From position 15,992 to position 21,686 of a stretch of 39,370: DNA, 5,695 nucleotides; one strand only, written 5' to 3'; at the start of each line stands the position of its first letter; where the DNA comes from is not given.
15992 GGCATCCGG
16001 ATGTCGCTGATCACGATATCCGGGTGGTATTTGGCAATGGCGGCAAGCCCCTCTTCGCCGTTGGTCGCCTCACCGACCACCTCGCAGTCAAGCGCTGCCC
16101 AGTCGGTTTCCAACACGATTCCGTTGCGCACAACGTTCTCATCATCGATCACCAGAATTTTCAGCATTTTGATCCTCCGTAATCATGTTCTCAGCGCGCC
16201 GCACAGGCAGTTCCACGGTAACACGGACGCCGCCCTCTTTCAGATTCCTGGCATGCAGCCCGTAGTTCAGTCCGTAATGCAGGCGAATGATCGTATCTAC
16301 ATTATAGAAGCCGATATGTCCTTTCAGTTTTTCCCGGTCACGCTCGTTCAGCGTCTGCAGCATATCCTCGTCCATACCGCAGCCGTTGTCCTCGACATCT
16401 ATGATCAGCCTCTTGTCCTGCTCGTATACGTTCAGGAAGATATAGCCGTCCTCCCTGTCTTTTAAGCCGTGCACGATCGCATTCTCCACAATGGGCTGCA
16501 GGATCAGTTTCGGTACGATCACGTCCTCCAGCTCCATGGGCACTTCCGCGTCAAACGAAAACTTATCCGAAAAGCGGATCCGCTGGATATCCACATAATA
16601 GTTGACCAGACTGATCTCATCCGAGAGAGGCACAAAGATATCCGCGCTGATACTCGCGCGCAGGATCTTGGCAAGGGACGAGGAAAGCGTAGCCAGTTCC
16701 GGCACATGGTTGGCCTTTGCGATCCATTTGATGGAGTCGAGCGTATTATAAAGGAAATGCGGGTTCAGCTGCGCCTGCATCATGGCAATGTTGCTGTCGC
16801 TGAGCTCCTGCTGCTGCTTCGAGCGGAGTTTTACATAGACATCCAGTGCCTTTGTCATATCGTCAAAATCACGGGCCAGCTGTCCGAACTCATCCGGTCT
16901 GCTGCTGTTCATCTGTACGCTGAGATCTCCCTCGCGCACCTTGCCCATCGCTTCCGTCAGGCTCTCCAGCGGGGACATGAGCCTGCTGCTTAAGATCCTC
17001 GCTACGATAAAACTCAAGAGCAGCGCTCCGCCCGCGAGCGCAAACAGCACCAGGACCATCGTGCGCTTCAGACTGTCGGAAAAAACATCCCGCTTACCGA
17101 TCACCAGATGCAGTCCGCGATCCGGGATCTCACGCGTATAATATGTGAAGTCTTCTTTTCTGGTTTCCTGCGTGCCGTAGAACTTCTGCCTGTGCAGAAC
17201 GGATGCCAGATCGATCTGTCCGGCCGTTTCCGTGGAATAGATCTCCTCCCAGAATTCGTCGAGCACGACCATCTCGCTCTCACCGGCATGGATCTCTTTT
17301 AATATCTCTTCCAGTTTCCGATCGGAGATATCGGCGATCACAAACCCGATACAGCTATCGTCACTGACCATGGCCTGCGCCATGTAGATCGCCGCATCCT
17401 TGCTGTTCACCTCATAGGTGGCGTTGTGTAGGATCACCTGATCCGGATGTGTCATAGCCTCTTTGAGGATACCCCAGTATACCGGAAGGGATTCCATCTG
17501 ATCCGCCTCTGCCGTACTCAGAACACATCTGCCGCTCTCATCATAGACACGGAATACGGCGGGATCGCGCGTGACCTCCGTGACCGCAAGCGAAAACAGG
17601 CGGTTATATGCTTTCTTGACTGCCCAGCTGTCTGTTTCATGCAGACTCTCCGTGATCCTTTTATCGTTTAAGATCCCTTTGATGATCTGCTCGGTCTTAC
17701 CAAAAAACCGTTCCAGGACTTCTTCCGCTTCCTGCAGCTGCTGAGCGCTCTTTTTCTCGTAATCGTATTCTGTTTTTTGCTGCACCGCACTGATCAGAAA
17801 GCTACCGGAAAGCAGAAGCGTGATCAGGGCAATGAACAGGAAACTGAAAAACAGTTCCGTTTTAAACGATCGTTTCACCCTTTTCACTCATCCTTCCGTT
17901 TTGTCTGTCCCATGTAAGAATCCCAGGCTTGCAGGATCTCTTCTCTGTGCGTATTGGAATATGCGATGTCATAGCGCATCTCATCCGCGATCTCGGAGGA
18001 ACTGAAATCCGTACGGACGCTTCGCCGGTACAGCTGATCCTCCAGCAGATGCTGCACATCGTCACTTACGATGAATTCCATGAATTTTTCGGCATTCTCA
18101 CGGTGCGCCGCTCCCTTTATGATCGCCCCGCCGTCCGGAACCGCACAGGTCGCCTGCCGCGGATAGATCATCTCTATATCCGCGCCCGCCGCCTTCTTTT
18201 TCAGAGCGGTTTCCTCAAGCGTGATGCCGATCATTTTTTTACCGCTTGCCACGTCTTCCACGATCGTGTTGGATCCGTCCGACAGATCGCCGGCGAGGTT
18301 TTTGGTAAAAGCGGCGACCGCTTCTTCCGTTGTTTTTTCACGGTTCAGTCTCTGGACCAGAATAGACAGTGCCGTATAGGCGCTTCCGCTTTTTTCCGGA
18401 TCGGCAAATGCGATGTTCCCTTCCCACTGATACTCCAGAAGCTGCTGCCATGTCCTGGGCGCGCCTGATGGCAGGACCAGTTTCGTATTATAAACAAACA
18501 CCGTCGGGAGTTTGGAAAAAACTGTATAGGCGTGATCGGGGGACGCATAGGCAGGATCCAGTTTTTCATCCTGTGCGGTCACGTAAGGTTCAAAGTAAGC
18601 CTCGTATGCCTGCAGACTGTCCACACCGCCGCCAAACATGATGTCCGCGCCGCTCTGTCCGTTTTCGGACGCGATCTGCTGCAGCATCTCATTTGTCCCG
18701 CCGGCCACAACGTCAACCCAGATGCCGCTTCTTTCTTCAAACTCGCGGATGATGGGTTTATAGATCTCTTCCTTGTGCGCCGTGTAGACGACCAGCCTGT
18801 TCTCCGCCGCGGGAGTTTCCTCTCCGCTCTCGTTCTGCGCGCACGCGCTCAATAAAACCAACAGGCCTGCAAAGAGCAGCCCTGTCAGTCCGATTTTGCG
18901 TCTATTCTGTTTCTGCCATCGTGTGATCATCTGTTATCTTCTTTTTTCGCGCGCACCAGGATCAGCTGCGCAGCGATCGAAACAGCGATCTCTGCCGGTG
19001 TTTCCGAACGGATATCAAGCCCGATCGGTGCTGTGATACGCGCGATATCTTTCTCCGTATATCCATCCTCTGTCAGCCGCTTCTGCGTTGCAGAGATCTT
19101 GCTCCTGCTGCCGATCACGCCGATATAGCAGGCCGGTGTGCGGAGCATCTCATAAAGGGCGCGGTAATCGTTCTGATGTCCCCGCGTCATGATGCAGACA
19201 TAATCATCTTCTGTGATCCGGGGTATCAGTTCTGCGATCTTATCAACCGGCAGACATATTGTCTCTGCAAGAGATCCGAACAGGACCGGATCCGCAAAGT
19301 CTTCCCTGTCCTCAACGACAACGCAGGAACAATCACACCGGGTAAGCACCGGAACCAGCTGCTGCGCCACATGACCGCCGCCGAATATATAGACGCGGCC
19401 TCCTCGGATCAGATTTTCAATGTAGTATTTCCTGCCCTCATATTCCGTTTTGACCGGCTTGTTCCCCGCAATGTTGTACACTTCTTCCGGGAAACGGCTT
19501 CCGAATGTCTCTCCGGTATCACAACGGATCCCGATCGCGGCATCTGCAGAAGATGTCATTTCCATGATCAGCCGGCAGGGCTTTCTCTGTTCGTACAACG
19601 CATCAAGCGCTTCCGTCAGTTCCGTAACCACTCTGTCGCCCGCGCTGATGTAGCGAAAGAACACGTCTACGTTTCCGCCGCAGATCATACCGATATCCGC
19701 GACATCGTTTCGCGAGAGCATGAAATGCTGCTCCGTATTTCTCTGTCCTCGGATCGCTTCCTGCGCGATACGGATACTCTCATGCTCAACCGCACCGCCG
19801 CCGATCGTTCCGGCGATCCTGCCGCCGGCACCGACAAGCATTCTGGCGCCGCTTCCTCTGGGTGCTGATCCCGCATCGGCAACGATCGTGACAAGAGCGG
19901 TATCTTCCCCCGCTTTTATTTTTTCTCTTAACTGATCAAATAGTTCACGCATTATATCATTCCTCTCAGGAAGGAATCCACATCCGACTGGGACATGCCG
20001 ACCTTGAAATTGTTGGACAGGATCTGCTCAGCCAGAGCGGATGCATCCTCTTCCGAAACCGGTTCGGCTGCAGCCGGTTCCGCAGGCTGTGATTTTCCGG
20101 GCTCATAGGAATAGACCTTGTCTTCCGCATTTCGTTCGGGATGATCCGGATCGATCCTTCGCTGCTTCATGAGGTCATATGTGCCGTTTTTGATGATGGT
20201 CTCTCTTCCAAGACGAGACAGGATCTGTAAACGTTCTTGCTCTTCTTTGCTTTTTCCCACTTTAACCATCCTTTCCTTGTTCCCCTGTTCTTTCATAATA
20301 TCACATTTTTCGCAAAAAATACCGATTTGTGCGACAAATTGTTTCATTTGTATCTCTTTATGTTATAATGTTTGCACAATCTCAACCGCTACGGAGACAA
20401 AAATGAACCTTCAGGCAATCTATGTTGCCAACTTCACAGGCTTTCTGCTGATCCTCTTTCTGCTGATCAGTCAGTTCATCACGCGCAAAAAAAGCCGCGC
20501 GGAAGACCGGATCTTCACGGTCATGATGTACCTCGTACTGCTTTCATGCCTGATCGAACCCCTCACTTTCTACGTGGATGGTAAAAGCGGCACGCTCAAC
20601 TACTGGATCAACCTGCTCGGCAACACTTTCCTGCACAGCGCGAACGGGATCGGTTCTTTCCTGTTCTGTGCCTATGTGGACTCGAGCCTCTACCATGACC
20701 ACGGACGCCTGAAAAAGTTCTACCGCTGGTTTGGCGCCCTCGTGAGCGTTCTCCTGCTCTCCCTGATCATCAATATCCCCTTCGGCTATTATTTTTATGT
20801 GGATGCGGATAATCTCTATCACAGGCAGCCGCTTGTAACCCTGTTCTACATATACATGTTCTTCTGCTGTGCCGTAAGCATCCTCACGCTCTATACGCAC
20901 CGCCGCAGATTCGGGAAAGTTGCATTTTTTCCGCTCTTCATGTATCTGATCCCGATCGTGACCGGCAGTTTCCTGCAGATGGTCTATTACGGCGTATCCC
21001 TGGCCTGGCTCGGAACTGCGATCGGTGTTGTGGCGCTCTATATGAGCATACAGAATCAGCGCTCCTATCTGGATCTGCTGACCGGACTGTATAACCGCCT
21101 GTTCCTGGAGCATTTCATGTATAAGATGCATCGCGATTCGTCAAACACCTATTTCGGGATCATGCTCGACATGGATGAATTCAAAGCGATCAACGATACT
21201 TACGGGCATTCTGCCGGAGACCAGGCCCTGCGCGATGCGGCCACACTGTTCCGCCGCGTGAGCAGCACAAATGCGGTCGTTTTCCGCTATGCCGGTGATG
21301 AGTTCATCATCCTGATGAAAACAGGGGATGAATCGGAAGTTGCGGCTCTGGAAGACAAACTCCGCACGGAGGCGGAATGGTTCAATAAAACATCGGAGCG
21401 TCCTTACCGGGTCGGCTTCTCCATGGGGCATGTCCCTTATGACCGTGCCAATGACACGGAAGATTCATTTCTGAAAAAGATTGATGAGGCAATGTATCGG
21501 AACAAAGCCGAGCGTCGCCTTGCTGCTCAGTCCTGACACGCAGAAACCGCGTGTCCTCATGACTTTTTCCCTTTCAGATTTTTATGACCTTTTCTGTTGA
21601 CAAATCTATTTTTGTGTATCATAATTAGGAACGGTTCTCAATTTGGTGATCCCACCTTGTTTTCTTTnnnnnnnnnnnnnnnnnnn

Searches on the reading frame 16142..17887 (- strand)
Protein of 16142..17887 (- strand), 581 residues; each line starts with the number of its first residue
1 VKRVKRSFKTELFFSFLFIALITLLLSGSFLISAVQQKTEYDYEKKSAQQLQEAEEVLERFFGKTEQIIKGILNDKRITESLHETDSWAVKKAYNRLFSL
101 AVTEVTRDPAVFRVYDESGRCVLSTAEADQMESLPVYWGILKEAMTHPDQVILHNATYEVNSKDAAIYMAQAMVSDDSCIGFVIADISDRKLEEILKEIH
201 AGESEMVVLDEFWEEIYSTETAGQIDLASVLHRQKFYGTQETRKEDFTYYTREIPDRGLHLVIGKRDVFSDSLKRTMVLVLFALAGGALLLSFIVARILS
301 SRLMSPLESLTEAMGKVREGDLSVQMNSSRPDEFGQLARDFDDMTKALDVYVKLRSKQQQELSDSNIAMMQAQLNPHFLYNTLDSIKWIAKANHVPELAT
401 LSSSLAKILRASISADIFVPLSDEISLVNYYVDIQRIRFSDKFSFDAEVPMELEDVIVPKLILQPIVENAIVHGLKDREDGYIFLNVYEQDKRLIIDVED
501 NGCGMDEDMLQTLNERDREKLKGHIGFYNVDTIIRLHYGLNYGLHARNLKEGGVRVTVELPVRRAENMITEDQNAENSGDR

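Call 40: search_protein_families(library=pfam, proteins=[window:16142-17887:-], max_evalue=0.001)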
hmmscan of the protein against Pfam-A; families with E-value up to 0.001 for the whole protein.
window:16142-17887:- (581 aa): 3 families
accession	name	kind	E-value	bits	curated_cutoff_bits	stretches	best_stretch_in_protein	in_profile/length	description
PF06580.19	His_kinase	-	7.2e-23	81.1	25.2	1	366-443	2-81/81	Histidine kinase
PF00672.30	HAMP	-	8.5e-13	48.9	25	1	299-348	2-51/53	HAMP domain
PF02518.31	HATPase_c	-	2.2e-11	44.6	26.4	1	460-563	7-110/111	Histidine kinase-, DNA gyrase B-, and HSP90-like ATPase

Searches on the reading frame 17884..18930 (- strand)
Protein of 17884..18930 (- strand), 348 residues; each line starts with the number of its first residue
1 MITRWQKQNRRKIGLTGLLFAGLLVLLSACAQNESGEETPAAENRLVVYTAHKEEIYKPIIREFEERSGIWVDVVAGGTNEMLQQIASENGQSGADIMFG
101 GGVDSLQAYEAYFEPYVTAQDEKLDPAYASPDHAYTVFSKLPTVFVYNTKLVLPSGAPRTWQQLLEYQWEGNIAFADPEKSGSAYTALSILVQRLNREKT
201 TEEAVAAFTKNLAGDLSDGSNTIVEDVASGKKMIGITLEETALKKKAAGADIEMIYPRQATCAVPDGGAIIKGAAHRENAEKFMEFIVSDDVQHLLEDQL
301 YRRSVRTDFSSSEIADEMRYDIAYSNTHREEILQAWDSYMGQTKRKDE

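Call 40: search_protein_families(library=pfam, proteins=[window:17884-18930:-], max_evalue=0.001)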
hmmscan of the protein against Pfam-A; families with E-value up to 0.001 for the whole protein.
window:17884-18930:- (348 aa): 4 families
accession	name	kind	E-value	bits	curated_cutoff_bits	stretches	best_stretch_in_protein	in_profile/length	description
PF13343.11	SBP_bac_6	-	5.3e-22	78.9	24.6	1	106-301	23-216/245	Bacterial extracellular solute-binding protein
PF13416.11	SBP_bac_8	-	7.8e-20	72.2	27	1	61-310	3-266/279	Bacterial extracellular solute-binding protein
PF13531.11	SBP_bac_11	-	9.3e-20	71.8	25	1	47-299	3-224/227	Bacterial extracellular solute-binding protein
PF01547.30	SBP_bac_1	-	2.5e-15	57.7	26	1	55-293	6-306/307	Bacterial extracellular solute-binding protein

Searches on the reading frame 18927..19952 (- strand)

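Call 41: search_protein_families(library=pfam, proteins=[window:18927-19952:-], max_evalue=0.001)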
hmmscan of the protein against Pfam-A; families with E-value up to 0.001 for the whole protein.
window:18927-19952:- (341 aa): 2 families
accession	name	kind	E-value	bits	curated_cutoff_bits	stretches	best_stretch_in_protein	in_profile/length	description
PF13478.12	XdhC_C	-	1.2e-39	136.1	29.7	1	187-330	1-125/125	XdhC Rossmann domain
PF02625.21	XdhC_CoxI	-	1.7e-18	66.7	24.3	1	13-76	3-66/68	XdhC and CoxI family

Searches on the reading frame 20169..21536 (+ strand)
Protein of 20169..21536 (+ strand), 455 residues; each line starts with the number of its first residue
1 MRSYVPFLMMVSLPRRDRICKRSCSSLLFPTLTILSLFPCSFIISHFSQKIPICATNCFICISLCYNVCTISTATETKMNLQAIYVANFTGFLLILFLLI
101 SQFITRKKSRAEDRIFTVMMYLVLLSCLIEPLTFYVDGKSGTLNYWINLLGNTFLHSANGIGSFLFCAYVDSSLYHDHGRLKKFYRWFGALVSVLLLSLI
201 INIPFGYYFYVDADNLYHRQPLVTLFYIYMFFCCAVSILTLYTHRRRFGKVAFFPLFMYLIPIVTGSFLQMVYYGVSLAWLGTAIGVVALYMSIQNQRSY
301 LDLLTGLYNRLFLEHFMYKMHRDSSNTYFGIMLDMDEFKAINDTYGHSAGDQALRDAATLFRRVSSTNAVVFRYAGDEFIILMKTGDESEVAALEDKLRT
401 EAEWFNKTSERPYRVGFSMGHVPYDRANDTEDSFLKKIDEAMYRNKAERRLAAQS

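Call 41: search_protein_families(library=pfam, proteins=[window:20169-21536:+], max_evalue=0.001)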
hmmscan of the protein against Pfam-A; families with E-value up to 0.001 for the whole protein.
window:20169-21536:+ (455 aa): 1 family
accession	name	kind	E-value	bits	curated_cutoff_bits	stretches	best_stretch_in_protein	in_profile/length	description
PF00990.26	GGDEF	-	2.1e-31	109.3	23.8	1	300-450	2-159/161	Diguanylate cyclase, GGDEF domain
